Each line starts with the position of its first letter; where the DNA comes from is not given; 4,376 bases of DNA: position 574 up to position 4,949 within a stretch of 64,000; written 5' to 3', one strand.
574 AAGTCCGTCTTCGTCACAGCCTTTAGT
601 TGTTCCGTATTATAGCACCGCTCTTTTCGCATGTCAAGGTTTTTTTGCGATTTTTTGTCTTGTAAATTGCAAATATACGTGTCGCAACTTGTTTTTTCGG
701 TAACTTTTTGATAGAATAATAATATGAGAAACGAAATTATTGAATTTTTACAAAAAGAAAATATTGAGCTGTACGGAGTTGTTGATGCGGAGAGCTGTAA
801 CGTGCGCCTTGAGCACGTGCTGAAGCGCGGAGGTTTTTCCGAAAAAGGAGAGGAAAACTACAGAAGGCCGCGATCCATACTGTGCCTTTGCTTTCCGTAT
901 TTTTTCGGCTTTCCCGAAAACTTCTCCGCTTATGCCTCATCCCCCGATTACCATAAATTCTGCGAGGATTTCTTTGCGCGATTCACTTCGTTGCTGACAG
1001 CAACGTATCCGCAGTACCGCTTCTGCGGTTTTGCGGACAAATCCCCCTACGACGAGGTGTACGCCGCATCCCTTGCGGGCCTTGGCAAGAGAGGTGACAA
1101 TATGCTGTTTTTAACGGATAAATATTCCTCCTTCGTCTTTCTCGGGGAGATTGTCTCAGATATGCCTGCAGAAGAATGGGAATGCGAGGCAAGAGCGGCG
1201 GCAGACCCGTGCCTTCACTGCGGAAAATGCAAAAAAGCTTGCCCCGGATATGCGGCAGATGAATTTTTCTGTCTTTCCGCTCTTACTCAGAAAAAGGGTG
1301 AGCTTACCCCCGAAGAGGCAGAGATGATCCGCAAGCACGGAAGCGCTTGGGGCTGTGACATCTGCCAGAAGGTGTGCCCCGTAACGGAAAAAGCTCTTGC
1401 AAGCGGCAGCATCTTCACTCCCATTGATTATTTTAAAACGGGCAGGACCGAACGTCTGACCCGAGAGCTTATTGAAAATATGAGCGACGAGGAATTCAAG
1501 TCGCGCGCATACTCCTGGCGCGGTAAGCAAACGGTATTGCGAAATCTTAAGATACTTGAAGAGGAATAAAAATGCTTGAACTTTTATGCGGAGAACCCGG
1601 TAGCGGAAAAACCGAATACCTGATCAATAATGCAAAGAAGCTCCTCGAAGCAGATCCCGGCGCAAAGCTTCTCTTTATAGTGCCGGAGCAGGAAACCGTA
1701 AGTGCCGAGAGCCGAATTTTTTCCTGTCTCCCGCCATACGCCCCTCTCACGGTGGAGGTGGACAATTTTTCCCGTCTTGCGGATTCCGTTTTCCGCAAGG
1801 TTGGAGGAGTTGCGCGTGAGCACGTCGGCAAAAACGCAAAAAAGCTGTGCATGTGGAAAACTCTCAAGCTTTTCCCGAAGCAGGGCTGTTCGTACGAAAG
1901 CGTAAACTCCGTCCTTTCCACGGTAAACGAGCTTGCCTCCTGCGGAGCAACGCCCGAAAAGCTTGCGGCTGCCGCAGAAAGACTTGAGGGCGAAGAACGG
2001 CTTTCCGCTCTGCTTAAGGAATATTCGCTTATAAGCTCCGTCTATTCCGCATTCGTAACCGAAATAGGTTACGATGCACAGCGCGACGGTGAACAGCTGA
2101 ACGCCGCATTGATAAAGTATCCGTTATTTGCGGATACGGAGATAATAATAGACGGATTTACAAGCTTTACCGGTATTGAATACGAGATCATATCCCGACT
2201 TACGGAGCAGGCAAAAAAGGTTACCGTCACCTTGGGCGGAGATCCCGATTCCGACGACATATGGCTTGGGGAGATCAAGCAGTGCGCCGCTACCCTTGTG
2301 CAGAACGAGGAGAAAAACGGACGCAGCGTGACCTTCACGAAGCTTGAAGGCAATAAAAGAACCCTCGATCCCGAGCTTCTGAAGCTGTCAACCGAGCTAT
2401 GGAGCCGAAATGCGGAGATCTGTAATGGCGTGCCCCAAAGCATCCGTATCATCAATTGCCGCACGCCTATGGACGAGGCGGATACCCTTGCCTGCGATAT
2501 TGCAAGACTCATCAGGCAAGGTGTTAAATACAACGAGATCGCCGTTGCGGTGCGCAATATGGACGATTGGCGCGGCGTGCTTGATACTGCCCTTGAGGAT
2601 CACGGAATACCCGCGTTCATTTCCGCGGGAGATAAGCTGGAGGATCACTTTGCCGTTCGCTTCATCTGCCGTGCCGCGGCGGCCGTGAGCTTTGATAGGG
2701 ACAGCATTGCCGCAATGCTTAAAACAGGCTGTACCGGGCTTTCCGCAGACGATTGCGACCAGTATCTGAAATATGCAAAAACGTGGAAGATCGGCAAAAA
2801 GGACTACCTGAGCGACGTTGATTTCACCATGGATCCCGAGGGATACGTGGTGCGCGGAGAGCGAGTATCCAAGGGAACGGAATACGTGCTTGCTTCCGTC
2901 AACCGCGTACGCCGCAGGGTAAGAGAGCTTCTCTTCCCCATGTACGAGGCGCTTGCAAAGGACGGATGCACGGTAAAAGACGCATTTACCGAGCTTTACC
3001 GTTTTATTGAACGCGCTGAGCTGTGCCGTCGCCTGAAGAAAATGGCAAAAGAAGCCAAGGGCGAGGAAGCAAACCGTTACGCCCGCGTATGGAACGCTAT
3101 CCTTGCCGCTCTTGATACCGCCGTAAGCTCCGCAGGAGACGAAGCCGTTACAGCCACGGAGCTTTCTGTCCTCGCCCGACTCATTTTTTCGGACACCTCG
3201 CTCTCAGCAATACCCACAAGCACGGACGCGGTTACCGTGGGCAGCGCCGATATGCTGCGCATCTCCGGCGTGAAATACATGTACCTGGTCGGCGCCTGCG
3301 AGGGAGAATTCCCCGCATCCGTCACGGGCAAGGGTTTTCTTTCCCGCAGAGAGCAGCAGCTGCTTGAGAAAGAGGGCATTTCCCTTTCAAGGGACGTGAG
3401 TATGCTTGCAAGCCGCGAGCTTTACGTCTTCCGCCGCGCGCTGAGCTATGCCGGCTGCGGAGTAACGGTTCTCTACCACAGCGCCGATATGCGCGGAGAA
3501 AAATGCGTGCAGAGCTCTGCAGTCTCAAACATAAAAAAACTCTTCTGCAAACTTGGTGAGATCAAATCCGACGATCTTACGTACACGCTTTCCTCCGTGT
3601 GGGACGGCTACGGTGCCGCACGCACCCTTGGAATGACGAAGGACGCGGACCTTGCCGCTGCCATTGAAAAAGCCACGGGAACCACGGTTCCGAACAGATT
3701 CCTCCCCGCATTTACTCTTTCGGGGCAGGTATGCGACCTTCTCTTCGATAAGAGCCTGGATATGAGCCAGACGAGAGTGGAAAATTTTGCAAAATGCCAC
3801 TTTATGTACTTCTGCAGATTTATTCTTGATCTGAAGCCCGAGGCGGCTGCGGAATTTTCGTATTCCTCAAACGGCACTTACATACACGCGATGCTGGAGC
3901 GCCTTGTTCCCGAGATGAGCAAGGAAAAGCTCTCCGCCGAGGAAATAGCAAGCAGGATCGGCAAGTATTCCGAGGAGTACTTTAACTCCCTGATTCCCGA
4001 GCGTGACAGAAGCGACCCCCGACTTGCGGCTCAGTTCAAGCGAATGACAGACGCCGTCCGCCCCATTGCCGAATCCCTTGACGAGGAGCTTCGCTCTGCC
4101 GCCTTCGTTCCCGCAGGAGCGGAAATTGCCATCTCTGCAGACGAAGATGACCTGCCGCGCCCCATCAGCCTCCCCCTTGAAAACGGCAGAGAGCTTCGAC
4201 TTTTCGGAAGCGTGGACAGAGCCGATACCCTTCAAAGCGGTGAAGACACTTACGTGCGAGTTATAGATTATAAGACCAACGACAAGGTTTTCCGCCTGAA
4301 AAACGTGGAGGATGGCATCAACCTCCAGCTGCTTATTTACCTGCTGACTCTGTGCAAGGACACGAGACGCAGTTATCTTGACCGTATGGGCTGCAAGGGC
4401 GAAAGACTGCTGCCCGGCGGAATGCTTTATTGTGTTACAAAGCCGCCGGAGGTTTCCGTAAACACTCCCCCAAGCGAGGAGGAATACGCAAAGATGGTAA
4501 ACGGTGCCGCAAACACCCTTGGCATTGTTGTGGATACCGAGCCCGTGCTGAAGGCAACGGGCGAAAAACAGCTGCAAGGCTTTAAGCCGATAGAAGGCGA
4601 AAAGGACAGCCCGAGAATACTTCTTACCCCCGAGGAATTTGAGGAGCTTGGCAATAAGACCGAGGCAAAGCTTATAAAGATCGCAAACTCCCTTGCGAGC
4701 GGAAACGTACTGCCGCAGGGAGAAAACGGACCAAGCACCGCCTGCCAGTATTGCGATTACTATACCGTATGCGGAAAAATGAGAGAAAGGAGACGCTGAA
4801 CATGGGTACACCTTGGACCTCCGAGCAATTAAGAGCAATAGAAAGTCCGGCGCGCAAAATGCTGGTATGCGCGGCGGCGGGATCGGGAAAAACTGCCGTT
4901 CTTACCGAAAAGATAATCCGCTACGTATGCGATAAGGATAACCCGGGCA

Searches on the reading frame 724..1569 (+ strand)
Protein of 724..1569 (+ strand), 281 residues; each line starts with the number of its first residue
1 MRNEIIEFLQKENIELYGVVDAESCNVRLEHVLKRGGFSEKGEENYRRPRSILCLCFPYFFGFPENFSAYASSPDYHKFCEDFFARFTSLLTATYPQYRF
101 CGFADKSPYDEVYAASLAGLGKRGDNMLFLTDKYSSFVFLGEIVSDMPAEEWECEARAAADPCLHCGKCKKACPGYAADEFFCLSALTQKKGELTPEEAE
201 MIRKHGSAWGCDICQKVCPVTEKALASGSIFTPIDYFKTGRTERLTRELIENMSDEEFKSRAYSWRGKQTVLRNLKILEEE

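Call 62: search_protein_families(library=pfam, proteins=[window:724-1569:+], max_evalue=0.0001)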
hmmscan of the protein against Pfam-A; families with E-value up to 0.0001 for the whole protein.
window:724-1569:+ (281 aa): 3 families
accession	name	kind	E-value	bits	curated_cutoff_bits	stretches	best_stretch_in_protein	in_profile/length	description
PF13484.11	Fer4_16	-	6e-09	37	30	1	163-220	2-65/66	4Fe-4S double cluster binding domain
PF14697.11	Fer4_21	-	1.8e-05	25.2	35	1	158-222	3-55/59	4Fe-4S dicluster domain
PF12838.12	Fer4_7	-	2.2e-05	25.3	27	1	163-220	2-50/52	4Fe-4S dicluster domain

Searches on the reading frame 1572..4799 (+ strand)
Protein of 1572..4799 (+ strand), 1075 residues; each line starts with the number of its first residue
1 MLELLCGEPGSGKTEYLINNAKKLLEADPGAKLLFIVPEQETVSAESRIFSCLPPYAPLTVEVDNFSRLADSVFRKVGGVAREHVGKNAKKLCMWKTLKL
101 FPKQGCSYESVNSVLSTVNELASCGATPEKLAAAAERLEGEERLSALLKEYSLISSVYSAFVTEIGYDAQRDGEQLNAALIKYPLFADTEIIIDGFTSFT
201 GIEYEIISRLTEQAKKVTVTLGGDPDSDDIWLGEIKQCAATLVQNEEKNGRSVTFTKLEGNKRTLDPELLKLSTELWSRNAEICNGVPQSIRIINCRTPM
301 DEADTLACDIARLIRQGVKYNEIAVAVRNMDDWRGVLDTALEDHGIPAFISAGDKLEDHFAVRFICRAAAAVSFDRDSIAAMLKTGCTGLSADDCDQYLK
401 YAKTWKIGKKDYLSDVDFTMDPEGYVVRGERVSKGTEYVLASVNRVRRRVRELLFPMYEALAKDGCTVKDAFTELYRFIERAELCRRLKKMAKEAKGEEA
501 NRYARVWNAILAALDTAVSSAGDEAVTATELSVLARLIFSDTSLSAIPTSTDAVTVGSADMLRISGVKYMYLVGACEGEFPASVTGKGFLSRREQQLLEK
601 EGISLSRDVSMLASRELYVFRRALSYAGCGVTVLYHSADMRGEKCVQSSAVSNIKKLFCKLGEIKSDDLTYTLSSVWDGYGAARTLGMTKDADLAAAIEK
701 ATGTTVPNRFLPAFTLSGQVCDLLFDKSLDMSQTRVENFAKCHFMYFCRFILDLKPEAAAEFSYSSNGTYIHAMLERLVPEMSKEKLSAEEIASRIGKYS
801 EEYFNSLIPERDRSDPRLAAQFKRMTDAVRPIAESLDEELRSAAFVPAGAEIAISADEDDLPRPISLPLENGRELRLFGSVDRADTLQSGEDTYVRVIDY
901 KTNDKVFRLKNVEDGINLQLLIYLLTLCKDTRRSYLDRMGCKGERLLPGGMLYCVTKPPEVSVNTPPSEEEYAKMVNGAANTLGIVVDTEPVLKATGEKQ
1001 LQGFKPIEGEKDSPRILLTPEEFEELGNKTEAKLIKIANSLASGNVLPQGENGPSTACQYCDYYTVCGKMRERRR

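Call 62: search_protein_families(library=pfam, proteins=[window:1572-4799:+], max_evalue=0.0001)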
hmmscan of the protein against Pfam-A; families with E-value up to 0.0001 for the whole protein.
window:1572-4799:+ (1075 aa): 3 families
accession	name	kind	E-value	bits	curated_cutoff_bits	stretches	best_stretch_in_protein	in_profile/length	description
PF21445.3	ADDB_N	-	2e-39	136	26.6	1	5-269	2-286/290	ADDB, N-terminal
PF12705.13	PDDEXK_1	-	1.8e-28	100.6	22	1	731-1067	2-246/247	PD-(D/E)XK nuclease superfamily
PF13361.12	UvrD_C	-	4.6e-05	23.4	25.6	0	288-355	39-105/350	UvrD-like helicase C-terminal domain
